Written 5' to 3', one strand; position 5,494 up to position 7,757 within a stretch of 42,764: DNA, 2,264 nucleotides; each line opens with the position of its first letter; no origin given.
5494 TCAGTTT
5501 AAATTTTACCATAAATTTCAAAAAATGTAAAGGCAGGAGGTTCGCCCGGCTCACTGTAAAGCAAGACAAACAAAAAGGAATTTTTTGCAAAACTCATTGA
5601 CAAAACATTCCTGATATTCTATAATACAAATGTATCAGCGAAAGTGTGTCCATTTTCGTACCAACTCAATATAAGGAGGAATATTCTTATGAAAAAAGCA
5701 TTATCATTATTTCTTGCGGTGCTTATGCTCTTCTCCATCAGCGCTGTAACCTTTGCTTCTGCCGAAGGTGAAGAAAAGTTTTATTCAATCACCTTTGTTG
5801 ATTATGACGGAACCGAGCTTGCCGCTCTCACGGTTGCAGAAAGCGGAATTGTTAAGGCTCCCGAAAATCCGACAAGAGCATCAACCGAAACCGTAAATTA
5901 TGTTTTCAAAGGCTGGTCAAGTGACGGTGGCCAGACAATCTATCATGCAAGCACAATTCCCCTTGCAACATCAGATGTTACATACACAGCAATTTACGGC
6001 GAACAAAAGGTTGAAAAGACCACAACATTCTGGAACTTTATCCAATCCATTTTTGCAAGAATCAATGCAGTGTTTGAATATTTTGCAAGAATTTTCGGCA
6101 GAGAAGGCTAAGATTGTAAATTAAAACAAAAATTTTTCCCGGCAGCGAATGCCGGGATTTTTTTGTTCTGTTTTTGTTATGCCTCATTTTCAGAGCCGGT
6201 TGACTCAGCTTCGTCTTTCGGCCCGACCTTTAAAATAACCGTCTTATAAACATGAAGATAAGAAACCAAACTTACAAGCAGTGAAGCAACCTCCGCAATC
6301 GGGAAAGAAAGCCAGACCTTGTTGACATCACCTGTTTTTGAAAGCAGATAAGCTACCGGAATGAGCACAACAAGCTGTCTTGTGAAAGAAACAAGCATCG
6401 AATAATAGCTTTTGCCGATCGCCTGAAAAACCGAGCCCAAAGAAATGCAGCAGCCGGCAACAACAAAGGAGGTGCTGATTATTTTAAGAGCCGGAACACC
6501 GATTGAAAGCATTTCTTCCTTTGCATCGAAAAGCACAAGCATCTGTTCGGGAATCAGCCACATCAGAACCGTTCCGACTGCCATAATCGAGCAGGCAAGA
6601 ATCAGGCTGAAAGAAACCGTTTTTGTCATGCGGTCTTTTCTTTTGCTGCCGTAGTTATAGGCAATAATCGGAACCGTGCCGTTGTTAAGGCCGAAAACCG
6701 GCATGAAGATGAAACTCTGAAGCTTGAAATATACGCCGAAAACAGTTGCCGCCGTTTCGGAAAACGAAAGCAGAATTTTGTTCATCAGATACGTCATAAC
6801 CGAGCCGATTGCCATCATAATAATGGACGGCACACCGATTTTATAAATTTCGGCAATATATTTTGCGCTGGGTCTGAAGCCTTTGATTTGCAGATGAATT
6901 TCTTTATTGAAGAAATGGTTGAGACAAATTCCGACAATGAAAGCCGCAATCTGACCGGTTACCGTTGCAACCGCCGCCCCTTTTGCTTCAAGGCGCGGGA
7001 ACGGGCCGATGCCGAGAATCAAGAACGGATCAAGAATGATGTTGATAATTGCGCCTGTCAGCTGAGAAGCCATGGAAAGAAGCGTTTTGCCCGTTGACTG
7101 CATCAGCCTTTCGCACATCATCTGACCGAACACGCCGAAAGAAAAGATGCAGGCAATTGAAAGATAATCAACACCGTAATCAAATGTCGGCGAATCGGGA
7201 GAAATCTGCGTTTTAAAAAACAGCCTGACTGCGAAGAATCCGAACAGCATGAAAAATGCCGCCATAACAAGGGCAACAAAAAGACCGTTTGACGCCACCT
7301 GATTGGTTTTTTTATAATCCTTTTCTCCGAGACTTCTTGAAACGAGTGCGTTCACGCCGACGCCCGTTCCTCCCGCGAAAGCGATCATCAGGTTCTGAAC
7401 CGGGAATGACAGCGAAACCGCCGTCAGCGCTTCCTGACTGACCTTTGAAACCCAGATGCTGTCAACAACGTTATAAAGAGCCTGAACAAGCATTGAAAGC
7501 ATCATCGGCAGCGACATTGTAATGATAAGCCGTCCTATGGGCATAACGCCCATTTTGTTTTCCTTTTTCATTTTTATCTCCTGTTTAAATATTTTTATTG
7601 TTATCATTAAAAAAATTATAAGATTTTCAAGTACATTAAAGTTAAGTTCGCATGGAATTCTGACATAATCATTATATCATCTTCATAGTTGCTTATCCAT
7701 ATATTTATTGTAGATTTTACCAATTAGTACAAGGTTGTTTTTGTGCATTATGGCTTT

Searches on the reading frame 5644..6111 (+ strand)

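Call 61: search_protein_families(library=pfam, proteins=[window:5644-6111:+], max_evalue=0.00001)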
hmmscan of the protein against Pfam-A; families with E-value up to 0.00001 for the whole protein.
window:5644-6111:+ (155 aa): 1 family
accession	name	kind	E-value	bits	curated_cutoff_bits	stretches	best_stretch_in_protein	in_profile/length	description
PF09479.16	Flg_new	-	7.4e-07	29.6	27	1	47-116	1-64/65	Listeria-Bacteroides repeat domain (List_Bact_rpt)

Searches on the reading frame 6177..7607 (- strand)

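Call 61: search_protein_families(library=pfam, proteins=[window:6177-7607:-], max_evalue=0.00001)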
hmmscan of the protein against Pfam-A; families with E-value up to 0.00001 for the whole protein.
window:6177-7607:- (476 aa): 1 family
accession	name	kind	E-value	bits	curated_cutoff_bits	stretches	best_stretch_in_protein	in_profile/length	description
PF01554.23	MatE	-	6.3e-51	172.7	24.9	2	34-194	1-160/161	MatE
